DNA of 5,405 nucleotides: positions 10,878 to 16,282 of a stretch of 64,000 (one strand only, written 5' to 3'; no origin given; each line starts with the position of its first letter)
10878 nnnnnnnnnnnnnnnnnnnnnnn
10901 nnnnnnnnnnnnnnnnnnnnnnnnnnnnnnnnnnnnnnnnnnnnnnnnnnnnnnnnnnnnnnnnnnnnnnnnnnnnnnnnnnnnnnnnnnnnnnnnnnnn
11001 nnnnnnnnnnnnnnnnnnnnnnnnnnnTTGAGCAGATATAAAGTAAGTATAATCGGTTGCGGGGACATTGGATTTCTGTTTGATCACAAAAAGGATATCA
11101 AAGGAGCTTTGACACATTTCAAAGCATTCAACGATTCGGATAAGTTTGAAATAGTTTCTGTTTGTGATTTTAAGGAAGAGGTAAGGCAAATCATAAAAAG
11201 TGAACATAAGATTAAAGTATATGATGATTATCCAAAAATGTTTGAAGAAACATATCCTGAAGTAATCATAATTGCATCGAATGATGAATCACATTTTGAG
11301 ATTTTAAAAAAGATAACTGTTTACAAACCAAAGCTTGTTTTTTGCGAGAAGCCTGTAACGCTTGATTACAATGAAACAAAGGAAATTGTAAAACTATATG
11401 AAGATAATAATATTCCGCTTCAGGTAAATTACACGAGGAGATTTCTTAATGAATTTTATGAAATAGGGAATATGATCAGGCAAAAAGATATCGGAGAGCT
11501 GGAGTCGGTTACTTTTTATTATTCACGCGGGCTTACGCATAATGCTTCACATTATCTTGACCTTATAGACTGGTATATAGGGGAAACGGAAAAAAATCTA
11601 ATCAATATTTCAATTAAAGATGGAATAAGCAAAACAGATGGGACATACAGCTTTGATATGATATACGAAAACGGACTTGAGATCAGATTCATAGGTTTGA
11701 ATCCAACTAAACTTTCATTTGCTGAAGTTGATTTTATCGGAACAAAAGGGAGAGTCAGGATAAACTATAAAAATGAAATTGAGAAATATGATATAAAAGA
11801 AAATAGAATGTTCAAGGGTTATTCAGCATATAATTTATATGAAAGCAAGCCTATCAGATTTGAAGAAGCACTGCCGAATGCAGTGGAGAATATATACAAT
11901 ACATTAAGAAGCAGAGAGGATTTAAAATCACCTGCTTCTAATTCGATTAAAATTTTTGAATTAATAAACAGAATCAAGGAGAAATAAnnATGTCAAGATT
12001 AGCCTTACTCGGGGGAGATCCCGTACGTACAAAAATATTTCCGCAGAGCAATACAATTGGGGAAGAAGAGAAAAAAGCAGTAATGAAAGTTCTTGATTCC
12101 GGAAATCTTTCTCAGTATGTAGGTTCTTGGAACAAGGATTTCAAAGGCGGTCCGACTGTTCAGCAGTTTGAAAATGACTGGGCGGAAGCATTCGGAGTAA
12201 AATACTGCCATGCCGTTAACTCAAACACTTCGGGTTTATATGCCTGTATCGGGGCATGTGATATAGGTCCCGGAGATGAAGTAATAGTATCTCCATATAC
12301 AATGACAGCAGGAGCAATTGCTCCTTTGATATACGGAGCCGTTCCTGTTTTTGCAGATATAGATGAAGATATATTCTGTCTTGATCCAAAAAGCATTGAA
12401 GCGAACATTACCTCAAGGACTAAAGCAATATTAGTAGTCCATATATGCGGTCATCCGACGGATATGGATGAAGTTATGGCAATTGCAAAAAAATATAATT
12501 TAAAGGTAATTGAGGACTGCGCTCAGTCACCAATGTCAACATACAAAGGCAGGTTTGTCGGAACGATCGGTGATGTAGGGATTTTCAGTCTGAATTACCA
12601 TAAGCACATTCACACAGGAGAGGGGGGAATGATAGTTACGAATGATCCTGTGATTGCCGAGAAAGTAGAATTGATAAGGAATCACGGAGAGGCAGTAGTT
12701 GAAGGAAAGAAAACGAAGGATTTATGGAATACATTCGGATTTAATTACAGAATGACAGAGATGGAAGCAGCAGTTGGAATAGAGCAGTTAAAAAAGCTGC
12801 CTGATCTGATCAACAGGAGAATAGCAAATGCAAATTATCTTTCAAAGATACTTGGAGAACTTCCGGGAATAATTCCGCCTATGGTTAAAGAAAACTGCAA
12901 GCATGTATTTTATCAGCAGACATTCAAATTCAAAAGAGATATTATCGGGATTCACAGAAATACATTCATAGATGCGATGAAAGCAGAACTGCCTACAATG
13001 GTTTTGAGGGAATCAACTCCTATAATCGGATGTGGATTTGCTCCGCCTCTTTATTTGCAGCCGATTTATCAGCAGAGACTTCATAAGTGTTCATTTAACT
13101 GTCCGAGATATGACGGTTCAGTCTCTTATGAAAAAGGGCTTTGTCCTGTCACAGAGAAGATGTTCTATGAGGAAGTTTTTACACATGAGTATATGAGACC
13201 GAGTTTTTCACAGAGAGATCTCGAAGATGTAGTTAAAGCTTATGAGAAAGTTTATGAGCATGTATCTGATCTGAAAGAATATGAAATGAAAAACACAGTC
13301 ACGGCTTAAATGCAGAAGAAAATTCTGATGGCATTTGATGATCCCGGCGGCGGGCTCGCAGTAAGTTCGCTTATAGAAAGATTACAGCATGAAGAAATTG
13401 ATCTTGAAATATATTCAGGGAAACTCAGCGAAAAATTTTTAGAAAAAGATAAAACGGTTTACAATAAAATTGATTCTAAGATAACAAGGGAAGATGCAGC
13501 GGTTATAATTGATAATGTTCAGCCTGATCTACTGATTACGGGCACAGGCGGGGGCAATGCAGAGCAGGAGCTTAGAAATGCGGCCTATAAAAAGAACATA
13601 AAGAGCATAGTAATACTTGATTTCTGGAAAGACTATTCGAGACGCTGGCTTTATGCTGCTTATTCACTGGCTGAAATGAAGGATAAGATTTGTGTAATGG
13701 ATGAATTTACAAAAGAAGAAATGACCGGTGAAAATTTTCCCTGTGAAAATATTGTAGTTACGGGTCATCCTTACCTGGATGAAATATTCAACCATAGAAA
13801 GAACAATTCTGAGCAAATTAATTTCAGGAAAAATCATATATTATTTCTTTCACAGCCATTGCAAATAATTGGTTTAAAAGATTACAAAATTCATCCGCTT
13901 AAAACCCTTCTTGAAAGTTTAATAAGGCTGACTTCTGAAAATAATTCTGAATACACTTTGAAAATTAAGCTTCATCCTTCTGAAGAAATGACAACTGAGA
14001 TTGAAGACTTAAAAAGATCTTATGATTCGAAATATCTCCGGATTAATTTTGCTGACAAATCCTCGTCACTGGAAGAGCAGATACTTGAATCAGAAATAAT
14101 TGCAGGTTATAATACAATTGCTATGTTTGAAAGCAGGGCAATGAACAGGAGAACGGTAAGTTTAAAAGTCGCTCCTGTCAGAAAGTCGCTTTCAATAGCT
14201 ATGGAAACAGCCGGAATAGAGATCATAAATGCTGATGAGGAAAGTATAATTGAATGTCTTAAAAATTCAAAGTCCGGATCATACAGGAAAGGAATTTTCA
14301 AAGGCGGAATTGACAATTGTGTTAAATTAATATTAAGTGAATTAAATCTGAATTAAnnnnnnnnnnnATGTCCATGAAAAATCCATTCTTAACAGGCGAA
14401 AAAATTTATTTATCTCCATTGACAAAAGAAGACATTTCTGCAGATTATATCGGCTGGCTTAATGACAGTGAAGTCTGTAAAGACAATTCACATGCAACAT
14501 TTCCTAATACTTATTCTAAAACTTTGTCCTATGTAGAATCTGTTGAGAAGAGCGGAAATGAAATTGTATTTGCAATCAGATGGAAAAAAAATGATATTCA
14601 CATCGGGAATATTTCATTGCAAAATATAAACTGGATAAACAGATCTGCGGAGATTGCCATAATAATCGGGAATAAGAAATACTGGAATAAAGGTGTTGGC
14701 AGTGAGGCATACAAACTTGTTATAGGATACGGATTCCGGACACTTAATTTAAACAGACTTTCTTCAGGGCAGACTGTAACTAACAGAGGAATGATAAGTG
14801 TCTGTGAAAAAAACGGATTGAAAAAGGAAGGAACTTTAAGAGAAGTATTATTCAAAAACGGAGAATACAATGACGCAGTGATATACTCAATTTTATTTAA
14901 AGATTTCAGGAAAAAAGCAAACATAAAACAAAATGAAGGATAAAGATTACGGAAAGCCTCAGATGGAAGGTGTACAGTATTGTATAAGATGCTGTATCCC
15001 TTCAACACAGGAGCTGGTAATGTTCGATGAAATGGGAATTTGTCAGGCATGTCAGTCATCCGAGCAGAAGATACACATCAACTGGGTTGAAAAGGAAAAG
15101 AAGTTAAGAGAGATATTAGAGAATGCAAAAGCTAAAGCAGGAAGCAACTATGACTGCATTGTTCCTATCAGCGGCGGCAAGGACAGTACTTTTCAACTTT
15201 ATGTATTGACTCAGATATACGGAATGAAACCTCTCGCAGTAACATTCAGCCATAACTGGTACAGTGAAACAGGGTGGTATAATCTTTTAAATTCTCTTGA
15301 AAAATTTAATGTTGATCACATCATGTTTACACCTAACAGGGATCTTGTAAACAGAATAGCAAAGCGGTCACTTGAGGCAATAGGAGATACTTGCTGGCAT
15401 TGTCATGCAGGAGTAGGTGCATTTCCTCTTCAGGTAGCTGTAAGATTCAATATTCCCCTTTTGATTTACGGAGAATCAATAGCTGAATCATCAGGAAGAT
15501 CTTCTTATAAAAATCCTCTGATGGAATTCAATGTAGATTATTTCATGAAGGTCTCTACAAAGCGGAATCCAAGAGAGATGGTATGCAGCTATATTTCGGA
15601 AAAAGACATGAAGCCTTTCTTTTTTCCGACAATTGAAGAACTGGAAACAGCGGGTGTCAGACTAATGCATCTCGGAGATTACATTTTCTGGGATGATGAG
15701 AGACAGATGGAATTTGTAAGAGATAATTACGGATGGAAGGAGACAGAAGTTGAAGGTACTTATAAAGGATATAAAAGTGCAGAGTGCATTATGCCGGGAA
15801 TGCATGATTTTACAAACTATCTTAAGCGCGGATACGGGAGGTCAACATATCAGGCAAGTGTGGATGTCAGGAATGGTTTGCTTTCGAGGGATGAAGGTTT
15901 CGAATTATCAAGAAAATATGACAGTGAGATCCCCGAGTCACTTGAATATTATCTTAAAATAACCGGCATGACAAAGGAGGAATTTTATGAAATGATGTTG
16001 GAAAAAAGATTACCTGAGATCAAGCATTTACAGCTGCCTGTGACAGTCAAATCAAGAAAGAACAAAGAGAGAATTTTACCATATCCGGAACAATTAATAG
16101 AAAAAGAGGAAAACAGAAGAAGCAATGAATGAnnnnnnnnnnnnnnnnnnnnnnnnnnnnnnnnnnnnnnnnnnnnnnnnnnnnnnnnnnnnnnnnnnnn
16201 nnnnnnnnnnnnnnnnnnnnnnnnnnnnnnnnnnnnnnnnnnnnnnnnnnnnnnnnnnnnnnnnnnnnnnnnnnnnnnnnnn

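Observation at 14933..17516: PseA/WbuX-type acetamidino-forming amidotransferase translationally coupled to a GatA-like amidase instead of HisH/HisF homologues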

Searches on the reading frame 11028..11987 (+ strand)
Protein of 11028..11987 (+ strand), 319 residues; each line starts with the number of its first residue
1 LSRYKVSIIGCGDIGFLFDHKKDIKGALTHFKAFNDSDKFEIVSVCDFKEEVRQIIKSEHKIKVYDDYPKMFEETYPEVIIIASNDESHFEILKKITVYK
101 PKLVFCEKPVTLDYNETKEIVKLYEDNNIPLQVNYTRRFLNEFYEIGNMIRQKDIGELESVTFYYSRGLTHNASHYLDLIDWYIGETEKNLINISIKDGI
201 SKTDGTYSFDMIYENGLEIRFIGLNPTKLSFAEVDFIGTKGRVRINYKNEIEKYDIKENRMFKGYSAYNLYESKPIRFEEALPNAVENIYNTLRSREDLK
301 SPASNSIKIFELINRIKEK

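Call 4: search_protein_families(library=pfam, proteins=[window:11028-11987:+])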
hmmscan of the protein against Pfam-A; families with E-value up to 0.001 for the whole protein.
window:11028-11987:+ (319 aa): 1 family
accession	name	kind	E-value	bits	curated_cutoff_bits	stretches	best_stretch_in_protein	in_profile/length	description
PF01408.29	GFO_IDH_MocA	-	8.5e-17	62.4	24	1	27-135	12-120/120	Oxidoreductase family, NAD-binding Rossmann fold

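Call 5: search_protein_families(library=ncbifam, proteins=[window:11028-11987:+])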
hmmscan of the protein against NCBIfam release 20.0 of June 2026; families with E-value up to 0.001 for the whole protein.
window:11028-11987:+ (319 aa): 9 families
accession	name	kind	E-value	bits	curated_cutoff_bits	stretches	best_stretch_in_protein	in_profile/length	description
TIGR04380.1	myo_inos_iolG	equivalog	1.1e-22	80.3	355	1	4-164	2-151/330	inositol 2-dehydrogenase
NF058563.1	BT_2159_fam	equivalog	2.8e-11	43.1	650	1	30-245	15-250/350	disaccharide 3-dehydrogenase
NF040723.1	UDP-GlcNAcDh_Arch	equivalog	4.1e-11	43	450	1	29-162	14-145/302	UDP-N-acetylglucosamine 3-dehydrogenase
NF052679.1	InsChiInosDhIolG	equivalog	2e-10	40.2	540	1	6-157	5-147/343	bifunctional inositol 2-dehydrogenase/D-chiro-inositol 1-dehydrogenase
NF058561.1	BT_2158_fam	equivalog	2.6e-10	39.5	750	1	35-167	52-186/487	glycoside 3-dehydrogenase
NF008607.0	PRK11579.1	subfamily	1.3e-07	31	330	1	56-165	44-152/346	oxidoreductase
NF041392.1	XylDh_Gfo6_Halo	equivalog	1.8e-06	27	350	1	37-164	39-169/350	D-xylose 1-dehydrogenase Gfo6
NF007574.0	PRK10206.1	equivalog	4.2e-06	26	352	1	35-162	24-150/345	oxidoreductase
NF052479.1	LevoglcsnDh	equivalog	0.00048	18.9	650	1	44-158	40-154/386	levoglucosan dehydrogenase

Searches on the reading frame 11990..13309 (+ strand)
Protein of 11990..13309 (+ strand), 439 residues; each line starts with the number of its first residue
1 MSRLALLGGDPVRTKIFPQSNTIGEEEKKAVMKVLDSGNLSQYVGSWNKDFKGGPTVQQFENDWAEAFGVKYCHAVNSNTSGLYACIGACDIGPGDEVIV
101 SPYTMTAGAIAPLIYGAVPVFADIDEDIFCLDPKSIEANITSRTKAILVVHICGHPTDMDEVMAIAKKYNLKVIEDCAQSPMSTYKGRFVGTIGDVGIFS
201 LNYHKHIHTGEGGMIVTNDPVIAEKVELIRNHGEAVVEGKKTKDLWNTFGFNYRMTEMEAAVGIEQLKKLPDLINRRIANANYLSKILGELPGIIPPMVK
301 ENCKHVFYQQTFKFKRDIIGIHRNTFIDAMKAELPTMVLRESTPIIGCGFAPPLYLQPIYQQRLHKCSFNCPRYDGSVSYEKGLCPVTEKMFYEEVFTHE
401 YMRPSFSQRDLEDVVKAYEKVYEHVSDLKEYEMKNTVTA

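Call 4: search_protein_families(library=pfam, proteins=[window:11990-13309:+])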
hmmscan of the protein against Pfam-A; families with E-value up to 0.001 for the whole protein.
window:11990-13309:+ (439 aa): 2 families
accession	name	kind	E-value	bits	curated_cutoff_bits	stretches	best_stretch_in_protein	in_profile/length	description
PF01041.23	DegT_DnrJ_EryC1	-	2.7e-88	297.1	19.8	1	24-372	4-329/360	DegT/DnrJ/EryC1/StrS aminotransferase family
PF01212.27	Beta_elim_lyase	-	3.3e-05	23.8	27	1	52-303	29-280/288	Beta-eliminating lyase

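Call 5: search_protein_families(library=ncbifam, proteins=[window:11990-13309:+])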
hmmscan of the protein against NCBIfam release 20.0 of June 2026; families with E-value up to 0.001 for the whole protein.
window:11990-13309:+ (439 aa): 15 families
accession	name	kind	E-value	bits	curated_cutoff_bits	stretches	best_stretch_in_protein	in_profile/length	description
TIGR03588.1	PseC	equivalog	3.2e-65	220.5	423.5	1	21-369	7-345/380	UDP-4-amino-4,6-dideoxy-N-acetyl-beta-L-altrosamine transaminase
NF008687.0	PRK11706.1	equivalog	7.5e-57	192.8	375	1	62-310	38-295/375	dTDP-4-amino-4,6-dideoxygalactose transaminase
TIGR04181.1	NHT_00031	hypoth_equivalog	1.2e-56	192.2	420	1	23-332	8-317/359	LegC family aminotransferase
NF008658.2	PRK11658.1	equivalog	8.5e-55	185.9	631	1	21-332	10-315/379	UDP-4-amino-4-deoxy-L-arabinose aminotransferase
TIGR02379.1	ECA_wecE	subfamily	1.1e-52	179.1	434.85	1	59-332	35-312/376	dTDP-4-amino-4,6-dideoxy-D-glucose transaminase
NF011936.0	PRK15407.1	equivalog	5.9e-48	163.6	423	2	23-234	32-252/440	lipopolysaccharide biosynthesis protein RfbH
TIGR04427.1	PLP_DesI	equivalog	3.3e-45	154.9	650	1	52-333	49-322/390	dTDP-4-dehydro-6-deoxyglucose aminotransferase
NF004975.0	PRK06348.1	equivalog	2.1e-07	30.3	549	1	58-189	77-213/384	pyridoxal phosphate-dependent aminotransferase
NF006230.0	PRK08363.1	equivalog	6e-07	28.6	534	1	72-208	95-239/398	alanine aminotransferase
NF005816.0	PRK07682.1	equivalog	2.6e-06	26.3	620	1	92-180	111-206/390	aminotransferase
NF009079.0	PRK12414.1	subfamily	6.1e-06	25.5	481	1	75-150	95-169/384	methionine aminotransferase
NF041364.1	GntC_guanitoxin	equivalog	0.00027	20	415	1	86-176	75-173/356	guanitoxin biosynthesis PLP-dependent (S)-gamma-hydroxy-L-arginine cyclodehydratase GntC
TIGR01325.1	O_suc_HS_sulf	equivalog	0.00032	19.4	510.05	1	53-236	52-234/380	O-succinylhomoserine sulfhydrylase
NF005744.0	PRK07568.1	subfamily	0.00033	19.6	389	1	87-177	106-202/398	pyridoxal phosphate-dependent aminotransferase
NF004621.0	PRK05957.1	equivalog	0.00062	18.6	498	0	92-151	110-168/389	pyridoxal phosphate-dependent aminotransferase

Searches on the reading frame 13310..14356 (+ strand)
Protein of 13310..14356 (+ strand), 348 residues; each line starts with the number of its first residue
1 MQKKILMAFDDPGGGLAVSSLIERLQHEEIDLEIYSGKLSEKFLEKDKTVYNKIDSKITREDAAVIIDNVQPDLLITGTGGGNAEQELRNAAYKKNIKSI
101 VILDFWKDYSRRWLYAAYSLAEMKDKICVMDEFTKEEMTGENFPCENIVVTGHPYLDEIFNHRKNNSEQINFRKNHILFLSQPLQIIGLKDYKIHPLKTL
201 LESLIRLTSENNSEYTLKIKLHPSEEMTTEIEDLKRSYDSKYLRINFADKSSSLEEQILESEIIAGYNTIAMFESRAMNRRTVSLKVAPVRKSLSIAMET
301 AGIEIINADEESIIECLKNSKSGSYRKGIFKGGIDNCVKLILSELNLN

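Call 4: search_protein_families(library=pfam, proteins=[window:13310-14356:+])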
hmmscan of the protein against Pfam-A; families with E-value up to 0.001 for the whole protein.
window:13310-14356:+ (348 aa): 0 families

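Call 5: search_protein_families(library=ncbifam, proteins=[window:13310-14356:+])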
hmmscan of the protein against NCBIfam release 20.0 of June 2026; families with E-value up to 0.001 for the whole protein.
window:13310-14356:+ (348 aa): 1 family
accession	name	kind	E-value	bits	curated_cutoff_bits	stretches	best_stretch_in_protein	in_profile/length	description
NF046086.1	BFO_1060_trans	domain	2.4e-07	30.2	200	1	199-286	205-290/365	BFO_1060 family glycosyltransferase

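Call 49: search_solved_structures(query=window:13310-14353:+, max_evalue=10)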
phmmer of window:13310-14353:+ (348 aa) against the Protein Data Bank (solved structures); distinct sequences matched with E-value up to 10: 1.
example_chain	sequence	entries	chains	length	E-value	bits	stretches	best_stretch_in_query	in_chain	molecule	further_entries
27iv_B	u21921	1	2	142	1.3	11.4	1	233-297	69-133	Retroviral-like aspartic protease 1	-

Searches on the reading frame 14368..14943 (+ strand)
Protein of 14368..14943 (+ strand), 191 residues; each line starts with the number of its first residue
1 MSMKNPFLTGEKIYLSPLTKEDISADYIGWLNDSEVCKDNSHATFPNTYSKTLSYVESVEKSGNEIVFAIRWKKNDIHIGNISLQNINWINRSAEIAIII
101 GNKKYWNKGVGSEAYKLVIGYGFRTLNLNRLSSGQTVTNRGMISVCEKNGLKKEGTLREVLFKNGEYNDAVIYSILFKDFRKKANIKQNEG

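Call 4: search_protein_families(library=pfam, proteins=[window:14368-14943:+])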
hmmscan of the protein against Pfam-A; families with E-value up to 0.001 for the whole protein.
window:14368-14943:+ (191 aa): 3 families
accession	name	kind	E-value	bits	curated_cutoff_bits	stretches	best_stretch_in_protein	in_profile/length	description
PF13302.13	Acetyltransf_3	-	4.7e-21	76.4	25.4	1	13-152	2-138/138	Acetyltransferase (GNAT) domain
PF13420.13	Acetyltransf_4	-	2e-10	41.3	24.3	1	26-171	11-154/155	Acetyltransferase (GNAT) domain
PF00583.31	Acetyltransf_1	-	6.6e-06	26.8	20.7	1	51-150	18-115/116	Acetyltransferase (GNAT) family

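Call 5: search_protein_families(library=ncbifam, proteins=[window:14368-14943:+])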
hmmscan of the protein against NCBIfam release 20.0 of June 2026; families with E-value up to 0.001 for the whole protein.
window:14368-14943:+ (191 aa): 6 families
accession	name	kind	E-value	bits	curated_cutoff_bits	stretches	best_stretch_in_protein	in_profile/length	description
NF011709.0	PRK15130.1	equivalog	2.3e-15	56.9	218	1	74-183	64-172/186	spermidine N1-acetyltransferase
NF007539.0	PRK10151.1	equivalog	1.7e-09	37.6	184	1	74-176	74-175/179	50S ribosomal protein L7/L12-serine acetyltransferase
TIGR03585.1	PseH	equivalog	3.4e-09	37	93.1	1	53-171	39-153/156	UDP-4-amino-4,6-dideoxy-N-acetyl-beta-L-altrosamine N-acetyltransferase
NF008072.0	PRK10809.1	equivalog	3.8e-09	36.5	190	1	29-182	40-192/194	ribosomal protein S5-alanine N-acetyltransferase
NF007527.0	PRK10140.1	equivalog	4e-06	26.8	236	1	76-172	60-157/162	N-acetyltransferase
NF033151.0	AAC_6p_A10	exception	0.0004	20.4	400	1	98-172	99-173/178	AAC(6')-I family aminoglycoside 6'-N-acetyltransferase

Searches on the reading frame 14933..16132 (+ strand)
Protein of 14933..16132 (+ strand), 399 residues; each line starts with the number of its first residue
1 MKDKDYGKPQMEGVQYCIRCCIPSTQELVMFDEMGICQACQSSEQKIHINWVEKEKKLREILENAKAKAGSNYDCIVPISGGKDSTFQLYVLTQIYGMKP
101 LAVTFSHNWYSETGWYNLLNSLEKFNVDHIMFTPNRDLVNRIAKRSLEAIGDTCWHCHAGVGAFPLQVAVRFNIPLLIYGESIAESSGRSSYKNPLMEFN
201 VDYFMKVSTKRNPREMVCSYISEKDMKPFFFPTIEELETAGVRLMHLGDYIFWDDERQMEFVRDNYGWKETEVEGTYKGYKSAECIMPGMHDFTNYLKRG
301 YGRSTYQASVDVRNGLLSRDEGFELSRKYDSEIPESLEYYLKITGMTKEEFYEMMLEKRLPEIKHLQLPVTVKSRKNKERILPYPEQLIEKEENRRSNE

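Call 4: search_protein_families(library=pfam, proteins=[window:14933-16132:+])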
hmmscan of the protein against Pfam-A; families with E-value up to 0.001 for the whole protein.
window:14933-16132:+ (399 aa): 0 families

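Call 5: search_protein_families(library=ncbifam, proteins=[window:14933-16132:+])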
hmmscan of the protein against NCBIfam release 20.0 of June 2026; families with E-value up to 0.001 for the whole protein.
window:14933-16132:+ (399 aa): 2 families
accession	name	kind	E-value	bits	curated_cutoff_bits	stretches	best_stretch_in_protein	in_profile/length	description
TIGR03573.1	WbuX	subfamily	1e-100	337.5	203.2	1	15-355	2-343/344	N-acetyl sugar amidotransferase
NF006351.0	PRK08576.1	equivalog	5.3e-05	22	290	1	50-203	209-359/436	hypothetical protein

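Call 38: search_solved_structures(query=window:14933-16129:+, show_alignments=1)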
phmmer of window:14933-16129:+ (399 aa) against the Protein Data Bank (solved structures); distinct sequences matched with E-value up to 0.001: 1.
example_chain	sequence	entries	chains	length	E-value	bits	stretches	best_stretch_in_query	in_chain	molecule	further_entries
8wex_A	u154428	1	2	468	2.3e-45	158.3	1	25-351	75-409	N-acetyl sugar amidotransferase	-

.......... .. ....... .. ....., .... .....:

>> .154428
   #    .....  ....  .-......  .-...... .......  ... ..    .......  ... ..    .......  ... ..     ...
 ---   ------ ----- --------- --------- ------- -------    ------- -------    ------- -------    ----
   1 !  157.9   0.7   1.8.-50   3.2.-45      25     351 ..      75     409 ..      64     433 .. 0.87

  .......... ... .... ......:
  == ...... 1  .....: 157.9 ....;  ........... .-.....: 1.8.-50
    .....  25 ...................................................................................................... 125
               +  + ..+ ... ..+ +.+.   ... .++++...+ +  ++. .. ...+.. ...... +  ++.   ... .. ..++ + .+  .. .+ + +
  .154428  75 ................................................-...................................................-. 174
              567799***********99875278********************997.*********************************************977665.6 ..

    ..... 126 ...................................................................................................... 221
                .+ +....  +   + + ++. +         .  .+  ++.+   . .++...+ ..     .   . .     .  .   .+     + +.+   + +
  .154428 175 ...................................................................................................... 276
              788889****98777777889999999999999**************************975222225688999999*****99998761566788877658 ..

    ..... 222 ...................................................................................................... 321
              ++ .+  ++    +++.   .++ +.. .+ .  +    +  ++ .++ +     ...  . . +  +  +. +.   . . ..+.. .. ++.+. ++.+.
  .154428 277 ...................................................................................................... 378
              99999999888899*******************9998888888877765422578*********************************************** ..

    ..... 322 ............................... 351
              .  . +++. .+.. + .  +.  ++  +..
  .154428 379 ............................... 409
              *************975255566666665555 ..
